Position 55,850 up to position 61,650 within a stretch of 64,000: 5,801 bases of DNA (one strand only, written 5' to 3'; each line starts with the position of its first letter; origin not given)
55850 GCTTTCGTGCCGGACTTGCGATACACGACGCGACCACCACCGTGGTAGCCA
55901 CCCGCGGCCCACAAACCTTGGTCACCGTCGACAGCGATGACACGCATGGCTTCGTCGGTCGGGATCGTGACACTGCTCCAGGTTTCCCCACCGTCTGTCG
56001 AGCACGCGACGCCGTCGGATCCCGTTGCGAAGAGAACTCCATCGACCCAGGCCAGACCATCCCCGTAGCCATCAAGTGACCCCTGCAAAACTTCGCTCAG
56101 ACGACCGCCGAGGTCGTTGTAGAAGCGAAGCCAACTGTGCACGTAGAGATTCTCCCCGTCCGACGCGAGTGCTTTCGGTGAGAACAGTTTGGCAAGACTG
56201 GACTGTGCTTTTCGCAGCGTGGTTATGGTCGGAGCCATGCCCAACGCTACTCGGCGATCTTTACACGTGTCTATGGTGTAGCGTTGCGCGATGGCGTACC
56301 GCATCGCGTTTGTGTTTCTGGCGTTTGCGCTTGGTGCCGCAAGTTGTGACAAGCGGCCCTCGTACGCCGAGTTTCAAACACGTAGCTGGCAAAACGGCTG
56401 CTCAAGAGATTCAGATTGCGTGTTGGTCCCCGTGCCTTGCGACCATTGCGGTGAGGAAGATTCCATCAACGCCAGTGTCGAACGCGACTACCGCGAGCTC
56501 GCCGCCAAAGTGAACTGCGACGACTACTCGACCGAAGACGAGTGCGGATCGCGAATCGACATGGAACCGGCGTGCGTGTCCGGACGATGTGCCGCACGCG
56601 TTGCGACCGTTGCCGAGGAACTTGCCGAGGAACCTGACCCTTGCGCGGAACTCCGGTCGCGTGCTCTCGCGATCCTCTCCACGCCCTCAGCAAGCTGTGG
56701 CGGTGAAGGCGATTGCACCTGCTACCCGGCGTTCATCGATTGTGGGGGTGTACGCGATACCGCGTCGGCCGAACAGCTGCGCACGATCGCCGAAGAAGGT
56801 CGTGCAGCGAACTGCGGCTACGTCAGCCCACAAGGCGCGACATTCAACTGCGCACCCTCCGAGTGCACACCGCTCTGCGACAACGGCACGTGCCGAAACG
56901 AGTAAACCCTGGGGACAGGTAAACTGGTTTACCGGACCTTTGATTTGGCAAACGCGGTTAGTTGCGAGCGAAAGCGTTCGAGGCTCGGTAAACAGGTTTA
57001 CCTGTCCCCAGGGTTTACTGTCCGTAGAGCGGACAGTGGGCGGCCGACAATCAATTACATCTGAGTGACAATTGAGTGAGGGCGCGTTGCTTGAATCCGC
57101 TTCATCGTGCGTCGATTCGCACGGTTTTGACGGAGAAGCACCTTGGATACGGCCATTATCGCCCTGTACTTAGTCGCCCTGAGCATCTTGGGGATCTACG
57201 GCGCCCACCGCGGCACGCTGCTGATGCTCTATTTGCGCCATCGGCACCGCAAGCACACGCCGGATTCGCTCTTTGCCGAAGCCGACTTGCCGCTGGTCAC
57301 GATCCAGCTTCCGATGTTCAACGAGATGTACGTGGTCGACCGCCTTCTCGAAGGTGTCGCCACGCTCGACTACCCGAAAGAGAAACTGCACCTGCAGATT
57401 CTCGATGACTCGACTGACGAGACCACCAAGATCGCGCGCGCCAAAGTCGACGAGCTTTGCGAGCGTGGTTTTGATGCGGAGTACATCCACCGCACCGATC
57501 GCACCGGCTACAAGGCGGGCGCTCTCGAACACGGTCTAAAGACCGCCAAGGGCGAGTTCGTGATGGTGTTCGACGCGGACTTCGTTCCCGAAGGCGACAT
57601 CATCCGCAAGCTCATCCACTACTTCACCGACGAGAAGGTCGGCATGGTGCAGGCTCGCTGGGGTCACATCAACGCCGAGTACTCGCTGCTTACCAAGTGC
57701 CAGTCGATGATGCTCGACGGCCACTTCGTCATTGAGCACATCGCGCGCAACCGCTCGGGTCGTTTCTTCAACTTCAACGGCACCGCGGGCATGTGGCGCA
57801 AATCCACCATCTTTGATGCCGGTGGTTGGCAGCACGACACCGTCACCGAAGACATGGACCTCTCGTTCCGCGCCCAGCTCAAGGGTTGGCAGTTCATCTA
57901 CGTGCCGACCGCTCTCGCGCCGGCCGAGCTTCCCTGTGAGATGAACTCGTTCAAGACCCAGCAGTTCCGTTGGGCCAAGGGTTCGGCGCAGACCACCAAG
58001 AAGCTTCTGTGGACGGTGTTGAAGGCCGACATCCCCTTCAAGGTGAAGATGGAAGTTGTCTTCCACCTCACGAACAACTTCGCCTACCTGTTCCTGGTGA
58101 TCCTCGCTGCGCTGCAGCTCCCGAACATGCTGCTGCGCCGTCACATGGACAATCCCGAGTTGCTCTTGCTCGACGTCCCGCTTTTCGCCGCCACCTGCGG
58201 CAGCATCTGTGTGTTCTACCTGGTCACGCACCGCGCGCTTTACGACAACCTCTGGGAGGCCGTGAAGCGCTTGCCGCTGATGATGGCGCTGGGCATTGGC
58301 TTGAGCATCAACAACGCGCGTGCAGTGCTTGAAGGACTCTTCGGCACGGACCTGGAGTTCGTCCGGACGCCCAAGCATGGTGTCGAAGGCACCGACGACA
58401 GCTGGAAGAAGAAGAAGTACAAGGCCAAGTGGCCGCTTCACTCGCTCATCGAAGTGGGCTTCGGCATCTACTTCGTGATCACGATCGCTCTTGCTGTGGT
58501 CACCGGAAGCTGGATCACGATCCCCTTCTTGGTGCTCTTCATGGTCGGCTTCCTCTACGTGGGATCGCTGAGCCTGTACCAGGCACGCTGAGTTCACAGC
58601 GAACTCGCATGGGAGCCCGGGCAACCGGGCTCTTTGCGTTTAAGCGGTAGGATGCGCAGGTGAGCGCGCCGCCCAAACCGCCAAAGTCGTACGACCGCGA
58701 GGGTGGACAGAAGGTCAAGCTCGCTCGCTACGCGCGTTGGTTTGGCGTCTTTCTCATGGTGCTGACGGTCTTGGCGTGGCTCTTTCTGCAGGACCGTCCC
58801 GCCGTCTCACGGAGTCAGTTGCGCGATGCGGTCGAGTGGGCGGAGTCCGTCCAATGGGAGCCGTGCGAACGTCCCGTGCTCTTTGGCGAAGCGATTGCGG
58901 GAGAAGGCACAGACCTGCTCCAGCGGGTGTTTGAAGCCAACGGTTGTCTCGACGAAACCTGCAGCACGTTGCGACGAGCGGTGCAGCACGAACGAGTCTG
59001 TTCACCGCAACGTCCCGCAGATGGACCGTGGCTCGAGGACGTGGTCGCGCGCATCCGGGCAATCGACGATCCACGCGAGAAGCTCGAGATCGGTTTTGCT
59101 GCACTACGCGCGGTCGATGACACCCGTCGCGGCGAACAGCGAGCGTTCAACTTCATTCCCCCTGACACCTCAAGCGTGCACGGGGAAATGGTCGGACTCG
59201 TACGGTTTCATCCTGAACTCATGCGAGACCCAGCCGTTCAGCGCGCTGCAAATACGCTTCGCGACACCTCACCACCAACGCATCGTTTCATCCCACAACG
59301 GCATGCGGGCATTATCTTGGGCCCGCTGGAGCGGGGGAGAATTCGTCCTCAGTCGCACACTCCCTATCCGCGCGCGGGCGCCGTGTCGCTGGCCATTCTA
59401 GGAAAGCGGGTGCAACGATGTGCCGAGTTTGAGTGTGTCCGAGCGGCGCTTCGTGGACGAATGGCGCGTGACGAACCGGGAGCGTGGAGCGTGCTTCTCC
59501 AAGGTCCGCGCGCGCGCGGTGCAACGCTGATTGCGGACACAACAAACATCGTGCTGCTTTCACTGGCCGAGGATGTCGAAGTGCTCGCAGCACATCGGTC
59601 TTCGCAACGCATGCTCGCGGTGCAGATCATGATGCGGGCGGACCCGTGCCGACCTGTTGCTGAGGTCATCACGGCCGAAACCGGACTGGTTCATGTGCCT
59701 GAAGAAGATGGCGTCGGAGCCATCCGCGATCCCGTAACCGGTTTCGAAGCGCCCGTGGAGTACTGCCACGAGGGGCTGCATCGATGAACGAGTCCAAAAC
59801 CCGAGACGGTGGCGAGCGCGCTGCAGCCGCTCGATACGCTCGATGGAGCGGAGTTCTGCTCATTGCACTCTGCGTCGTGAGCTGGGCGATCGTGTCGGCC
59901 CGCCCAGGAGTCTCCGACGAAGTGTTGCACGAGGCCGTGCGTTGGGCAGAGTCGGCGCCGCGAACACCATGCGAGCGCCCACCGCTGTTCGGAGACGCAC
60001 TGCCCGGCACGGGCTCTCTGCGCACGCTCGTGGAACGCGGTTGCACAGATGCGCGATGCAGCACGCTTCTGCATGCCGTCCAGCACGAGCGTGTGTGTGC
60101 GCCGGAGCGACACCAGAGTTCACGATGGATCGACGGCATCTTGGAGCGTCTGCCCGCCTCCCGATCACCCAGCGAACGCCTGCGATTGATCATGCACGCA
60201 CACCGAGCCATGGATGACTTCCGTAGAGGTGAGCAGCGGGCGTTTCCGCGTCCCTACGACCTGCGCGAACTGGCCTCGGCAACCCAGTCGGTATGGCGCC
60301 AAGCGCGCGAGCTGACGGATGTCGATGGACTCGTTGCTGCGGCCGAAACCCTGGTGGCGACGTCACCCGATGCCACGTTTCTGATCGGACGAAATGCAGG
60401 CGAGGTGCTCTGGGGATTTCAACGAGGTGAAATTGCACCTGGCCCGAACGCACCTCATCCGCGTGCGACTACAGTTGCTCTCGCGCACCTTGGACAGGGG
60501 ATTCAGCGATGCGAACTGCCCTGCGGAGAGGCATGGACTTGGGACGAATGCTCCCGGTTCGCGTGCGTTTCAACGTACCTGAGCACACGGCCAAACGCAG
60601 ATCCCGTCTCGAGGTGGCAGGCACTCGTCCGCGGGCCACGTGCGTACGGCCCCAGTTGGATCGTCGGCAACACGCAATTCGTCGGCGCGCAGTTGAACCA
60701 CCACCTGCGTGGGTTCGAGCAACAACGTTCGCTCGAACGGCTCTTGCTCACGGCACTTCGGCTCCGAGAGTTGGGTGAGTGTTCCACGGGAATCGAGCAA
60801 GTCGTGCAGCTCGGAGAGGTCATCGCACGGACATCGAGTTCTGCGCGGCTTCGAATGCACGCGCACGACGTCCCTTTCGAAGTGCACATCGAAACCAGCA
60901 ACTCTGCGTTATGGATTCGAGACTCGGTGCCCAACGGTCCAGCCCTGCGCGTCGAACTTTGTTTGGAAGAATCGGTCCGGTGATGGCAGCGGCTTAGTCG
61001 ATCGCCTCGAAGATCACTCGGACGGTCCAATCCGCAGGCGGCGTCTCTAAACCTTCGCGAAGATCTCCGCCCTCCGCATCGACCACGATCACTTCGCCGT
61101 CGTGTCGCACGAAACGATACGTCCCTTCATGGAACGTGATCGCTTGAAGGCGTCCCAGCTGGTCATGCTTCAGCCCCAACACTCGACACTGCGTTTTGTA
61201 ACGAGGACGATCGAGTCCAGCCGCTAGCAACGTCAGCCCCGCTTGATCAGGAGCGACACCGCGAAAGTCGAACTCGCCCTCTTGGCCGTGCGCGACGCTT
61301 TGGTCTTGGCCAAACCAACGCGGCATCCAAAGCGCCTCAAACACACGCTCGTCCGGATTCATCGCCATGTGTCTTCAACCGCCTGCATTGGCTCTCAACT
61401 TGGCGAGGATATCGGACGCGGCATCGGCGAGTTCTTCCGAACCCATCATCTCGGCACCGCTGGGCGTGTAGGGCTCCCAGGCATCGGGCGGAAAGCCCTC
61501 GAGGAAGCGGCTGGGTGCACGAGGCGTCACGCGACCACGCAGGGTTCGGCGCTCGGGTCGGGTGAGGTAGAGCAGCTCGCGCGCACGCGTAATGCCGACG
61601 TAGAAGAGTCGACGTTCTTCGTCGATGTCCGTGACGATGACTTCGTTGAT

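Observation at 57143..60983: Processive GT2 synthase co-transcribed with two translationally coupled tandem paralogous membrane proteins of unknown family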

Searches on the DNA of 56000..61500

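Call 68: search_rna_families(source=window, start=56000, end=61500, threshold=evalue, max_evalue=1)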
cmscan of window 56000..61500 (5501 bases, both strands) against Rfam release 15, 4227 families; matches with E-value up to 1: 1.
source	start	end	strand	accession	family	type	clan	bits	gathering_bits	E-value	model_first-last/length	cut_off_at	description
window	61349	61419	+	RF03465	MIR9666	Gene; miRNA;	-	23.8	88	0.14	1-98/98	no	MIR9666 microRNA precursor family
